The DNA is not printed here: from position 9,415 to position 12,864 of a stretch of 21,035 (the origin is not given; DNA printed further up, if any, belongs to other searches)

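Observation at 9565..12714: GT-C transferase fused to PA14-like and NHL beta-propeller domains, plausibly an acceptor-recognition module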

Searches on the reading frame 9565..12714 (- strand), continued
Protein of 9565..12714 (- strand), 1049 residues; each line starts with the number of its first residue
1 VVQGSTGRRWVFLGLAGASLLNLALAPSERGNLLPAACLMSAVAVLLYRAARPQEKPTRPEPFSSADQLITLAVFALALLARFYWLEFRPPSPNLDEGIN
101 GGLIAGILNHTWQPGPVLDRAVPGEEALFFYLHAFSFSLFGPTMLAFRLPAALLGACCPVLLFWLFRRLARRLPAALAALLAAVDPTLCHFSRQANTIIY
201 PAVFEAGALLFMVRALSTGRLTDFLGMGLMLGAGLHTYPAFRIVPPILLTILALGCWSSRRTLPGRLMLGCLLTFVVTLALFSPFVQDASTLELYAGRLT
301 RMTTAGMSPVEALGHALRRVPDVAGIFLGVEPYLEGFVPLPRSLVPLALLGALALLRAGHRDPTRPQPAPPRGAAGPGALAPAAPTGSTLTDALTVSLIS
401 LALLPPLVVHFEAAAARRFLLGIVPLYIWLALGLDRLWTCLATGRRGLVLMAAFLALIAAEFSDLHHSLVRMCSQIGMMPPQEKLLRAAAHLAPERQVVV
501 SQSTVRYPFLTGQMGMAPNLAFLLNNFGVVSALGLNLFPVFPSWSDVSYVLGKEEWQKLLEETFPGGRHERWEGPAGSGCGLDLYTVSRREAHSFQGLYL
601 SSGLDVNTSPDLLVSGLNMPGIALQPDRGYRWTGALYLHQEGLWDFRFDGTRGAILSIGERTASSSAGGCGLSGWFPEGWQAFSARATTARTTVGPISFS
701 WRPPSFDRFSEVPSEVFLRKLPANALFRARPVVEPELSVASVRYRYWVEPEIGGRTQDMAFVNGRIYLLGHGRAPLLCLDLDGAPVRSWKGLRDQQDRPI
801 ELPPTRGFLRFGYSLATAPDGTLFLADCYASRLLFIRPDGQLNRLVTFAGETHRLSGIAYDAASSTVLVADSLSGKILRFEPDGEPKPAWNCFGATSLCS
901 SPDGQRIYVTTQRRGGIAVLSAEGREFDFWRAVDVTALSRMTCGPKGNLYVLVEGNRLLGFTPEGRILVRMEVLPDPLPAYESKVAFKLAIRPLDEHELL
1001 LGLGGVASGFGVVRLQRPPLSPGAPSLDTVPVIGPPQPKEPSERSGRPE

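Call 43: predict_structure(alignment_id=A4)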
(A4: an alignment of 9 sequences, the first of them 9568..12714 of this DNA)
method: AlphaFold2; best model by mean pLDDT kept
length: 1049 residues; sequences in the alignment: 9
mean_pLDDT: 74.0   pTM: 0.58
mean pLDDT of the five models: 74.0, 70.0, 69.9, 68.2, 65.5
residues with pLDDT >= 90: 189; 70-90: 511; 50-70: 209; < 50: 140
segments of 3 or more residues with pLDDT < 50: 1-8, 18-32, 53-61, 361-387, 412-415, 474-478, 507-515, 605-608, 724-729, 731-733, 750-754, 806-809, 981-983, 1021-1049
pLDDT, mean of each block of 10 residues (from residue 1): 41 51 46 54 64 47 75 92 72 70 78 65 71 86 82 90 90 89 85 70 91 82 88 82 86 77 70 86 70 77 80 85 82 65 85 76 38 38 47 82 80 57 88 85 67 77 74 52 77 82 50 51 74 52 70 74 81 69 84 69 55 60 70 78 79 83 82 72 81 68 82 74 51 67 78 69 92 85 89 91 59 89 91 94 86 84 94 89 94 86 93 78 86 71 93 83 81 74 64 92 82 82 35 33 32
secondary structure, 60 per line:
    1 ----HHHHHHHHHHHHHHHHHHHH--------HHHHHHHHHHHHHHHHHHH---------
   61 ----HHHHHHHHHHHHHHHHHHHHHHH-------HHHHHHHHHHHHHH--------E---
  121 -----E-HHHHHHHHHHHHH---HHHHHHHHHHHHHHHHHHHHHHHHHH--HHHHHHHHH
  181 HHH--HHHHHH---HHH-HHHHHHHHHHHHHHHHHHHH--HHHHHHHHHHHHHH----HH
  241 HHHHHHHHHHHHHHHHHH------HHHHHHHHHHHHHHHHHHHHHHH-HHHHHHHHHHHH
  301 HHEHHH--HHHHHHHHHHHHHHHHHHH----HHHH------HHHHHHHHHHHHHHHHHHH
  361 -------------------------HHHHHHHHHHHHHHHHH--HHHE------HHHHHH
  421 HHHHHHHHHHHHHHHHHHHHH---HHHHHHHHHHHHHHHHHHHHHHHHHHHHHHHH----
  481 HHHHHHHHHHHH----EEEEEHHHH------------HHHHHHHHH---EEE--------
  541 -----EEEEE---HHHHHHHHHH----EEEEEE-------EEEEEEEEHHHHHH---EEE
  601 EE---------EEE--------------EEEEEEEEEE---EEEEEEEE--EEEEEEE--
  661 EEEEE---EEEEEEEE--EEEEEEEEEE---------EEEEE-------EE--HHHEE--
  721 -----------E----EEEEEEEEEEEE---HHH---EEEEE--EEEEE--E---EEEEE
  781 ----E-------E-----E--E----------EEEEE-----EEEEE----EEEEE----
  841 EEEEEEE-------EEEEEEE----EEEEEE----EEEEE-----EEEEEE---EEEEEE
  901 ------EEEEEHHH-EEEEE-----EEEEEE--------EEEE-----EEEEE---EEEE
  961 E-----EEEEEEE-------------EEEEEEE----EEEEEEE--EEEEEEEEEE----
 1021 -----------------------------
elements in order (helices of 4 or more, strands of 3 or more residues): H5-24 H33-51 H65-87 H95-108 H128-140 H144-169 H172-183 H186-191 H199-218 H221-234 H239-258 H265-287 H289-302 H309-327 H332-335 H342-360 H386-402 H415-441 H445-476 H481-492 E497-501 H502-505 H518-526 E530-532 E546-550 H554-563 E568-573 E581-588 H589-594 E598-602 E612-614 E629-638 E642-649 E652-658 E661-665 E669-676 E679-688 E698-702 E737-748 E758-762 E765-769 E776-780 E813-817 E823-827 E832-836 E841-847 E855-861 E866-871 E876-880 E886-891 E895-900 E907-911 E916-920 E926-931 E940-943 E949-953 E957-961 E967-973 E987-993 E998-1004 E1007-1016

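Call 45: search_protein_representatives(alignment_id=A1)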
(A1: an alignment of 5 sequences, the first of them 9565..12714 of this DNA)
Query: 5 sequences, 1027 profile positions. Proteins with E-value up to 0.001 (for the whole library): 26172; up to 1e-10: 5937; up to 1e-30: 174. The best 150 are listed.
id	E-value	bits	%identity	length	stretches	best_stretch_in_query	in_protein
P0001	0.0e+00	1717.5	-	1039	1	11-1026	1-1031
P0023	0.0e+00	1406.5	-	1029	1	18-1026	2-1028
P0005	0.0e+00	1352.6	-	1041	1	11-1015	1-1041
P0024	0.0e+00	1251.1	-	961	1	8-1016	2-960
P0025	6.2e-178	610.3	-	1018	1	16-1000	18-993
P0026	1.9e-171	588.8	-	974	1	61-1020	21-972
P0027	1.4e-169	582.6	-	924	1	92-1001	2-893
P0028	8.2e-167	573.4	-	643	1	6-632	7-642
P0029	1.6e-161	555.9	-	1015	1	62-1018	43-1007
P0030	6.6e-140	484.4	-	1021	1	15-1004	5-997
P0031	1.0e-138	480.4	-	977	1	63-973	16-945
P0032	7.1e-116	404.8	-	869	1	63-824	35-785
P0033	6.7e-74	265.9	-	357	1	680-1014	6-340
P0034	1.3e-59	218.6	-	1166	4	12-699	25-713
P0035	4.4e-59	216.8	-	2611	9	799-954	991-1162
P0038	1.1e-53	199.0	-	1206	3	51-673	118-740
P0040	5.7e-52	193.2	-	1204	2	8-692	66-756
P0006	6.0e-50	186.6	-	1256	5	61-439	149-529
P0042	1.5e-48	181.9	-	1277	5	52-441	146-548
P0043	1.7e-48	181.8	-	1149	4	11-689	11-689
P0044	3.5e-48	180.7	-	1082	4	69-701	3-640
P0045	4.3e-48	180.4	-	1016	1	38-874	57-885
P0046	4.1e-47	177.2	-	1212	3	24-695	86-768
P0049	1.9e-46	175.0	-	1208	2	71-709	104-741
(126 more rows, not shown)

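Call 47: fold_search(model_id=the predicted structure, library=pdb)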
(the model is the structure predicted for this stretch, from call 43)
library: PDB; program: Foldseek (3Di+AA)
matches with E <= 10: 1281; with E <= 0.001: 793
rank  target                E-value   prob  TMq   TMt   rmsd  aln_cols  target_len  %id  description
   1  1q7f_B                4.7e-11  1.00  0.21  0.69   5.4       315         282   12  Brain Tumor NHL domain (released 2003-10-21)
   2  6d69                  1.8e-10  1.00  0.22  0.70   5.1       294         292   15  Crystal Structure of the NHL Repeat Region of D. melanogaster Thin (released 2019-04-24)
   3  6fq3_A                2.7e-10  1.00  0.21  0.53  15.8       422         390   11  Crystal structure of Danio rerio Lin41 filamin-NHL domains in complex with lin-29A 5'UTR 13mer RNA (released 2018-05-09)
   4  6xg7                  4.6e-10  1.00  0.21  0.71   4.9       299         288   15  1.3 A Resolution Structure of the of the NHL Repeat Region of D. melanogaster Thin (released 2020-12-16)
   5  1q7f_A                7.3e-10  1.00  0.20  0.69   6.1       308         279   13  Brain Tumor NHL domain (released 2003-10-21)
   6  6fpt_A                8.0e-10  1.00  0.21  0.53  17.6       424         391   11  Crystal structure of Danio rerio Lin41 filamin-NHL domains (released 2018-05-09)
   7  4zlr_B                8.7e-10  1.00  0.21  0.71   5.4       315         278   13  Structure of the Brat-NHL domain bound to consensus RNA motif (released 2015-11-11)
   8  2z2o_C                1.5e-09  1.00  0.20  0.61   6.8       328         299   13  Crystal Structure of apo virginiamycin B lyase from Staphylococcus aureus (released 2007-06-19)
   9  6fpt_B                1.6e-09  1.00  0.21  0.53  17.2       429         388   11  Crystal structure of Danio rerio Lin41 filamin-NHL domains (released 2018-05-09)
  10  4zlr_A                1.9e-09  1.00  0.21  0.70   5.4       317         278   12  Structure of the Brat-NHL domain bound to consensus RNA motif (released 2015-11-11)
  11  9m59_A                2.4e-09  1.00  0.20  0.45  17.7       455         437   12  Cu/Zn-superoxide dismutase from Deinococcus radiodurans (Calcium-bound) (released 2025-09-24)
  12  2z2n                  2.5e-09  1.00  0.20  0.63   5.9       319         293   13  Crystal Structure of selenomethionine substituted virginiamycin B lyase from Staphylococcus aureus (released 2007-06-19)
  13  2z2o_D                3.3e-09  1.00  0.20  0.61   6.4       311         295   12  Crystal Structure of apo virginiamycin B lyase from Staphylococcus aureus (released 2007-06-19)
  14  5ex7_A                4.1e-09  1.00  0.21  0.71   5.5       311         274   12  Crystal structure of Brat NHL domain in complex with an 8-nt hunchback mRNA (released 2015-12-09)
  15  9m58_A                4.3e-09  1.00  0.20  0.49  17.1       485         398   11  Cu/Zn-superoxide dismutase from Deinococcus radiodurans (Calcium-free) (released 2025-09-24)
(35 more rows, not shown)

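Call 56: search_protein_families(library=pfam, proteins=[P0034, P0038, P0040, P0042, P0043, P0044, P0046, P0049], max_evalue=0.00001)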
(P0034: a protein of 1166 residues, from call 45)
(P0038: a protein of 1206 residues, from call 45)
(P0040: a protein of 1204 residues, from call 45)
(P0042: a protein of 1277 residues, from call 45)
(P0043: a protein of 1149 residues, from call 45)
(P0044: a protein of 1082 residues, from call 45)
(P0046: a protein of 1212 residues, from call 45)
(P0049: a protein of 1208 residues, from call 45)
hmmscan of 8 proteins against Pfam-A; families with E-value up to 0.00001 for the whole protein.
P0034 (1166 aa): 5 families
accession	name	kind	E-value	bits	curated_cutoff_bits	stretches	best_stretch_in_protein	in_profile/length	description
PF01436.27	NHL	-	2.2e-17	62.6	20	0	910-934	3-27/28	NHL repeat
PF07691.17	PA14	-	2.4e-17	63.5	24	1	722-850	2-146/147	PA14 domain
PF13231.12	PMT_2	-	1e-12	49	26.1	1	135-295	3-156/160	Dolichyl-phosphate-mannose-protein mannosyltransferase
PF25021.1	TEN_NHL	-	6.3e-08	32.4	27.1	0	910-939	143-170/357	Teneurin NHL domain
PF08450.18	SGL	-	1e-06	29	26.3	0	1011-1090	147-227/246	SMP-30/Gluconolactonase/LRE-like region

P0038 (1206 aa): 6 families
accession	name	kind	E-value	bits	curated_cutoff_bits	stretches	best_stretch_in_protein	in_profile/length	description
PF01436.27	NHL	-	2.2e-30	103.6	20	1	952-978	1-27/28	NHL repeat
PF07691.17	PA14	-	5.6e-28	98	24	2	801-898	38-145/147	PA14 domain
PF13231.12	PMT_2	-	1.3e-19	71.4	26.1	1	192-345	5-155/160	Dolichyl-phosphate-mannose-protein mannosyltransferase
PF25021.1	TEN_NHL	-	1.8e-09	37.5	27.1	0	947-990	136-177/357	Teneurin NHL domain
PF08450.18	SGL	-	3.1e-09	37.3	26.3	0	954-988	185-219/246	SMP-30/Gluconolactonase/LRE-like region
PF24684.1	Vgb_lyase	-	1e-06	28.2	50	0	996-1202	13-206/290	Virginiamycin B lyase family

P0040 (1204 aa): 6 families
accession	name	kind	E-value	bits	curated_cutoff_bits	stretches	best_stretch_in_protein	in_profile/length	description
PF07691.17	PA14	-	1e-22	81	24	1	806-892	45-141/147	PA14 domain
PF01436.27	NHL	-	1.3e-20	72.7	20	0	1073-1099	1-27/28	NHL repeat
PF13231.12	PMT_2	-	6e-19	69.3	26.1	1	190-341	5-152/160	Dolichyl-phosphate-mannose-protein mannosyltransferase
PF08450.18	SGL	-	4.8e-09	36.6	26.3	0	930-1020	124-220/246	SMP-30/Gluconolactonase/LRE-like region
PF17170.10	DUF5128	-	1.5e-08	34.6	22.9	0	1131-1183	56-109/321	6-bladed beta-propeller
PF25021.1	TEN_NHL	-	9e-06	25.3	27.1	0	1075-1098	32-56/357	Teneurin NHL domain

P0042 (1277 aa): 3 families
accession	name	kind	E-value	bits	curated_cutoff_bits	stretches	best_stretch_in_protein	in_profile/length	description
PF07691.17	PA14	-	2.4e-24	86.3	24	1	819-942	1-142/147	PA14 domain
PF01436.27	NHL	-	6.6e-19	67.4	20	0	1025-1048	4-26/28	NHL repeat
PF13231.12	PMT_2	-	2.2e-13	51.2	26.1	1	219-350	5-133/160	Dolichyl-phosphate-mannose-protein mannosyltransferase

P0043 (1149 aa): 9 families
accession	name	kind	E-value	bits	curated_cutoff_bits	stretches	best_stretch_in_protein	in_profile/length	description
PF01436.27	NHL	-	1.3e-32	110.6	20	2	889-915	2-28/28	NHL repeat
PF07691.17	PA14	-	2.7e-21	76.3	24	1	745-835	45-146/147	PA14 domain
PF13231.12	PMT_2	-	1.9e-14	54.6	26.1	1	127-285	3-156/160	Dolichyl-phosphate-mannose-protein mannosyltransferase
PF06739.17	SBBP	-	2.2e-13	50.3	20.5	0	1106-1130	5-29/38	Beta-propeller repeat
PF08450.18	SGL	-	1.1e-11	45.3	26.3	0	890-925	185-220/246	SMP-30/Gluconolactonase/LRE-like region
PF25021.1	TEN_NHL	-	2.9e-10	40.1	27.1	0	886-911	139-164/357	Teneurin NHL domain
PF02366.24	PMT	-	3.9e-08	33.6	22.7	1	112-293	46-237/245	Dolichyl-phosphate-mannose-protein mannosyltransferase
PF24684.1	Vgb_lyase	-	1.1e-07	31.5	50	0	936-1138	13-205/290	Virginiamycin B lyase family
PF22701.2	Mala_s_1-like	-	2.3e-07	31.2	27.5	0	891-951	90-145/195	Mal s 1 allergenic protein-like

P0044 (1082 aa): 9 families
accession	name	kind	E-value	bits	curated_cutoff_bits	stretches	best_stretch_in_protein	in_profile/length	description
PF01436.27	NHL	-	4.3e-34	115.3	20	1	831-858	1-28/28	NHL repeat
PF07691.17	PA14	-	1.2e-18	67.7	24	2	647-773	2-145/147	PA14 domain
PF13231.12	PMT_2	-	7.8e-13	49.4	26.1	1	59-219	4-160/160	Dolichyl-phosphate-mannose-protein mannosyltransferase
PF24684.1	Vgb_lyase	-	4.9e-12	45.7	50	1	832-950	13-130/290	Virginiamycin B lyase family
PF13360.13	PQQ_2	-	9e-11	42.3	27.6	1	836-1036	28-224/233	Outer membrane protein assembly factor BamB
PF08450.18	SGL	-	6.8e-09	36.1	26.3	0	973-1048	145-224/246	SMP-30/Gluconolactonase/LRE-like region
PF25021.1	TEN_NHL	-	2e-07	30.7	27.1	0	916-941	30-354/357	Teneurin NHL domain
PF17170.10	DUF5128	-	5.4e-07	29.5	22.9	0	929-1022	55-147/321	6-bladed beta-propeller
PF02516.20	STT3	-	1.3e-06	28.6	24.5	1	77-211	97-234/405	Oligosaccharyl transferase STT3, N-terminal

P0046 (1212 aa): 5 families
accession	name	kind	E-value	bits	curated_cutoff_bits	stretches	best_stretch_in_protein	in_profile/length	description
PF07691.17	PA14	-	4.2e-26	92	24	1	814-904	43-143/147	PA14 domain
PF01436.27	NHL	-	3.1e-17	62.1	20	0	1186-1209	4-27/28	NHL repeat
PF24684.1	Vgb_lyase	-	8.1e-13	48.3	50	1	1013-1209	18-206/290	Virginiamycin B lyase family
PF13231.12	PMT_2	-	3.8e-12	47.1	26.1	1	197-343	5-147/160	Dolichyl-phosphate-mannose-protein mannosyltransferase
PF08450.18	SGL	-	2.9e-10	40.6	26.3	0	965-1050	135-226/246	SMP-30/Gluconolactonase/LRE-like region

P0049 (1208 aa): 10 families
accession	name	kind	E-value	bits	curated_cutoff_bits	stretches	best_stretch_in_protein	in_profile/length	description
PF01436.27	NHL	-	1.6e-33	113.4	20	1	1085-1111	1-27/28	NHL repeat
PF07691.17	PA14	-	2e-24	86.5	24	2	739-861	2-141/147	PA14 domain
PF13231.12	PMT_2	-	6.5e-19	69.1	26.1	1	157-319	3-160/160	Dolichyl-phosphate-mannose-protein mannosyltransferase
PF08450.18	SGL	-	2.3e-10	40.9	26.3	0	1008-1078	148-223/246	SMP-30/Gluconolactonase/LRE-like region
PF22701.2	Mala_s_1-like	-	3.3e-10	40.5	27.5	0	1088-1159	90-159/195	Mal s 1 allergenic protein-like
PF25021.1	TEN_NHL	-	1.3e-09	38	27.1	0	1175-1197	140-162/357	Teneurin NHL domain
PF06739.17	SBBP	-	1.7e-08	34.7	20.5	0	1088-1102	15-29/38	Beta-propeller repeat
PF17170.10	DUF5128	-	3.3e-07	30.2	22.9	0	1050-1121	54-127/321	6-bladed beta-propeller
PF24684.1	Vgb_lyase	-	1.9e-06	27.4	50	1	997-1206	15-210/290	Virginiamycin B lyase family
PF13449.12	Phytase-like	-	4.1e-06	27.4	27.6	0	1091-1159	73-144/284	Esterase-like activity of phytase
